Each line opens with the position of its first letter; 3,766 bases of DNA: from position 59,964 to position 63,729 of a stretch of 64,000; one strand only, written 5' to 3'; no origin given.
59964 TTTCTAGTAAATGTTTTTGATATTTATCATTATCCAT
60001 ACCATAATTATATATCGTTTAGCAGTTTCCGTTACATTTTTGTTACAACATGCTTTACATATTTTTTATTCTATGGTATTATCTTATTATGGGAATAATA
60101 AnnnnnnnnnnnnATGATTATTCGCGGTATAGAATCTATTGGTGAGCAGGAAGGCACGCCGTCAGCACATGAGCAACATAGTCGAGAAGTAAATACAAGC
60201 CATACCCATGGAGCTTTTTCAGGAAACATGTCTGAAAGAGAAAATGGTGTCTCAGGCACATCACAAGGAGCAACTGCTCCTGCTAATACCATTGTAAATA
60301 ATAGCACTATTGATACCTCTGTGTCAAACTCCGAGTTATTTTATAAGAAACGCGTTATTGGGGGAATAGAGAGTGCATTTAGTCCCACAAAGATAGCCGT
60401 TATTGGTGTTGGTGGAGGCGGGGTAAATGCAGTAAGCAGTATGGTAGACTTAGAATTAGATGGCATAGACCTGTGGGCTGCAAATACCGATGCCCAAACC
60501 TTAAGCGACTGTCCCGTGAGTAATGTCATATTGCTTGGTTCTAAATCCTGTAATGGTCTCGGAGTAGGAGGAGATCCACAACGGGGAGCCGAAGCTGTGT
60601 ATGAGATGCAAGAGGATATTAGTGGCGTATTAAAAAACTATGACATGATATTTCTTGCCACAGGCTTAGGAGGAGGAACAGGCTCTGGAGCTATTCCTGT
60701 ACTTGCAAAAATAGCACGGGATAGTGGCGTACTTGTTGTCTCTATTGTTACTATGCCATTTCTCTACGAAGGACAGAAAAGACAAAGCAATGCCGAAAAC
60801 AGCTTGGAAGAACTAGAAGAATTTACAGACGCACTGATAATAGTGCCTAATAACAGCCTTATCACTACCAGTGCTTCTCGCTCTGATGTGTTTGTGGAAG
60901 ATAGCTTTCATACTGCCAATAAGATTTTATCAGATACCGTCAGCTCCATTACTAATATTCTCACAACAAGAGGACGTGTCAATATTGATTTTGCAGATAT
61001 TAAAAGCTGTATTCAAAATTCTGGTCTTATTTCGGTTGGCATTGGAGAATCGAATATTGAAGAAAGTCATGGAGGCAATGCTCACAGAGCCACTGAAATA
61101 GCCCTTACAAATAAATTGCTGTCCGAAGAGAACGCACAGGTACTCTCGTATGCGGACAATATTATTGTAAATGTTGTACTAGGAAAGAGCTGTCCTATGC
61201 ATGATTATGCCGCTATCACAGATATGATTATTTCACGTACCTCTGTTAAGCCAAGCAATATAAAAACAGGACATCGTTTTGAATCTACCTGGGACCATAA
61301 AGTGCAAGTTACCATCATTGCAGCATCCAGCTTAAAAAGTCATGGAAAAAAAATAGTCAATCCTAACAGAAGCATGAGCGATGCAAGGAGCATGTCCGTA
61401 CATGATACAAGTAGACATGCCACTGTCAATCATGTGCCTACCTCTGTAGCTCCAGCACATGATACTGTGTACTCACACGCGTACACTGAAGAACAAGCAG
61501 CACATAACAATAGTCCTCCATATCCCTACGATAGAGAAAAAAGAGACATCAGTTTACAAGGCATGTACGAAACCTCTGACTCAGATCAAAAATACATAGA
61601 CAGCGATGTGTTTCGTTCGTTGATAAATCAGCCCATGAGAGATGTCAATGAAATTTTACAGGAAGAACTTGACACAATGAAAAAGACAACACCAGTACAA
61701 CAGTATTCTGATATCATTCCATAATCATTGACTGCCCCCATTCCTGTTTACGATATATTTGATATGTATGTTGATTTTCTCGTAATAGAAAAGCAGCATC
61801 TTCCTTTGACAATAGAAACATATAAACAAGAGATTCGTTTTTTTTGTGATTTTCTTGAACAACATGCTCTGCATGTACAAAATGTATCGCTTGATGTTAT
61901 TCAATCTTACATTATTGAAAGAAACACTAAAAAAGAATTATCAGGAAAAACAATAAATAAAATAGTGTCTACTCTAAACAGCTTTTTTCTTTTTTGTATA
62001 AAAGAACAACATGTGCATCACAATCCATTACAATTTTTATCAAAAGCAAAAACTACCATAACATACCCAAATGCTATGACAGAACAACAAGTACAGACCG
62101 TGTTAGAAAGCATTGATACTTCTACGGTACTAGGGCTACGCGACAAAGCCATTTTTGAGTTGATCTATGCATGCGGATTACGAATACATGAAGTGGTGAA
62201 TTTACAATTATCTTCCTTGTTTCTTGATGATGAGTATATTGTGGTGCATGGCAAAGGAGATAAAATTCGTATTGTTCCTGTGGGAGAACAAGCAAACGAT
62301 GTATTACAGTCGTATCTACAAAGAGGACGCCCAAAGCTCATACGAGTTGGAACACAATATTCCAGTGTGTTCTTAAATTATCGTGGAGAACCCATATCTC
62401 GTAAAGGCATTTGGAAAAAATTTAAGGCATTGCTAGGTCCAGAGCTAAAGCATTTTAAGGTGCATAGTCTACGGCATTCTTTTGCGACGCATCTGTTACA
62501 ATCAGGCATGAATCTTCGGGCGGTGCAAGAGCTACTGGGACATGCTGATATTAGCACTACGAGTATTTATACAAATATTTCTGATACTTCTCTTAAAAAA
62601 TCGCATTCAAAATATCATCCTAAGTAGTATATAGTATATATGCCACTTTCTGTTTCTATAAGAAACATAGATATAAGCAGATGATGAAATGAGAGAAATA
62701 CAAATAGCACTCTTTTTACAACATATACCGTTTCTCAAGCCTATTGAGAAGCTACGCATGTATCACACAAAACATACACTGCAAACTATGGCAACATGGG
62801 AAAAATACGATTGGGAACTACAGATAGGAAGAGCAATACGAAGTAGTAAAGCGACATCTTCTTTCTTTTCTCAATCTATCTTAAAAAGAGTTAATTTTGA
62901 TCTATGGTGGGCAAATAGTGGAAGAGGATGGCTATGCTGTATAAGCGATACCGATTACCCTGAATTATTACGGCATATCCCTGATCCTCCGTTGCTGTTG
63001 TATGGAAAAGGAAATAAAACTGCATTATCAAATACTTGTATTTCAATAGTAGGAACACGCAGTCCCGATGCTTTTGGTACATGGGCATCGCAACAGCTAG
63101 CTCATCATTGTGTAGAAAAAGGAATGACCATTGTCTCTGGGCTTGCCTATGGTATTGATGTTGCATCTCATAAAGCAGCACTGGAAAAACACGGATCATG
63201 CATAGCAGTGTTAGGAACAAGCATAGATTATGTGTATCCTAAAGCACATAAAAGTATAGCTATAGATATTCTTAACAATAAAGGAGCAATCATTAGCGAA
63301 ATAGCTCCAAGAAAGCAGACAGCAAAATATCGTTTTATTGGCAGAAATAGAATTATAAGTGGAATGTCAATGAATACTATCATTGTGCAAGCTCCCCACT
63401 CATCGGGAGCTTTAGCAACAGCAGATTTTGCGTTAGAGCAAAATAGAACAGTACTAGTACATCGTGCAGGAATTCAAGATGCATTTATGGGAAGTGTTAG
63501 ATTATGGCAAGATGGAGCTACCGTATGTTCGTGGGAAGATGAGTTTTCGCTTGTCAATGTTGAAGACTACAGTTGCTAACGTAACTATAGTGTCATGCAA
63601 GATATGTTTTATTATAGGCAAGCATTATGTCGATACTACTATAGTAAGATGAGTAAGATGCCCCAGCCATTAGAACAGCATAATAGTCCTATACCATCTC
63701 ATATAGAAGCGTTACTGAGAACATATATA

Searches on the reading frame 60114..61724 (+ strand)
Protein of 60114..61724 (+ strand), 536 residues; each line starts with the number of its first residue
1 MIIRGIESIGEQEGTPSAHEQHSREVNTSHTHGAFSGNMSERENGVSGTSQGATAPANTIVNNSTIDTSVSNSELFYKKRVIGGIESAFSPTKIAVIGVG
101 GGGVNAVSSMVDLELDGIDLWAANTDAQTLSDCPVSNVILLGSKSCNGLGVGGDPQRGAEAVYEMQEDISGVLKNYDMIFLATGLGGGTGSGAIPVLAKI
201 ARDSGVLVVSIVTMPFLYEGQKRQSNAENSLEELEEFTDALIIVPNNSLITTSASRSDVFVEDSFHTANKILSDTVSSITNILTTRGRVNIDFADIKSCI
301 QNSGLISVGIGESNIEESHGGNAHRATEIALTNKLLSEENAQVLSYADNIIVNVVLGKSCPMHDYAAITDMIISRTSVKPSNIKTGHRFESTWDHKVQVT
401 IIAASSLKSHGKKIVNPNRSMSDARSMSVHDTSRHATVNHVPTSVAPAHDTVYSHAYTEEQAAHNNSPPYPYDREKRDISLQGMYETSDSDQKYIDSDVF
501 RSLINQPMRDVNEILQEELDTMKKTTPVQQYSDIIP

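Call 8: search_protein_families(library=pfam, proteins=[window:60114-61724:+])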
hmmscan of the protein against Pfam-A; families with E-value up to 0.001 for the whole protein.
window:60114-61724:+ (536 aa): 3 families
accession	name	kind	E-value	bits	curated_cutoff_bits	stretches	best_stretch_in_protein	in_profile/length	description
PF00091.31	Tubulin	-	9.1e-40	137.4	33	1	93-251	1-187/190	Tubulin/FtsZ family, GTPase domain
PF12327.13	FtsZ_C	-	5.1e-05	23.9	27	1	308-404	5-92/95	FtsZ family, C-terminal domain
PF13809.12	Tubulin_2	-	0.00016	21.5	27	1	174-236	159-233/356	Tubulin like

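Call 19: find_encoding_contigs(protein=window:60114-61724:+, flank=10000, max_places=10)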
Protein window:60114-61724:+ (536 aa): no gene with exactly this product is on record in the collection.

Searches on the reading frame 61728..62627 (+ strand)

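Call 8: search_protein_families(library=pfam, proteins=[window:61728-62627:+])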
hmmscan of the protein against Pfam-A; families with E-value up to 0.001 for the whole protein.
window:61728-62627:+ (299 aa): 4 families
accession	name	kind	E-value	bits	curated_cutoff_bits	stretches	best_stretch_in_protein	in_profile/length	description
PF00589.27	Phage_integrase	-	3.8e-42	144.4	27.1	1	117-286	3-170/172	Phage integrase family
PF02899.23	Phage_int_SAM_1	-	2.1e-14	54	22.3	1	12-94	2-83/83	Phage integrase, N-terminal SAM-like domain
PF13102.12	Phage_int_SAM_5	-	2.6e-05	24.9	22.3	1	25-102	18-94/98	Phage integrase SAM-like domain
PF13495.12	Phage_int_SAM_4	-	0.00013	22.8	27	1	28-87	18-75/85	Phage integrase, N-terminal SAM-like domain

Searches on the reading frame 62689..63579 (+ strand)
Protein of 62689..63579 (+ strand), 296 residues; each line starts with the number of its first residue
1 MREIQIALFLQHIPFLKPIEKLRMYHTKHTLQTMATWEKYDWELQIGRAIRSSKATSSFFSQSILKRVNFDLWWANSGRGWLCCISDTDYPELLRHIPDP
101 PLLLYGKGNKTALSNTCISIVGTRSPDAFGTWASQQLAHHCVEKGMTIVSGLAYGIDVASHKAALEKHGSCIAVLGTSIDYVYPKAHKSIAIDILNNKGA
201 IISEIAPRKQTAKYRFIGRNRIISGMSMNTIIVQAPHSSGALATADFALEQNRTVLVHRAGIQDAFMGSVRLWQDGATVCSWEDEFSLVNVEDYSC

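Call 8: search_protein_families(library=pfam, proteins=[window:62689-63579:+])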
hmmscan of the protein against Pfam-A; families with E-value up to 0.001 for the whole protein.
window:62689-63579:+ (296 aa): 1 family
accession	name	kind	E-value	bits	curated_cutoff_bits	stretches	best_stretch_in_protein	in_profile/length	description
PF02481.21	DNA_processg_A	-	2.3e-65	220.2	29.6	1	81-279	8-209/212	DNA recombination-mediator protein A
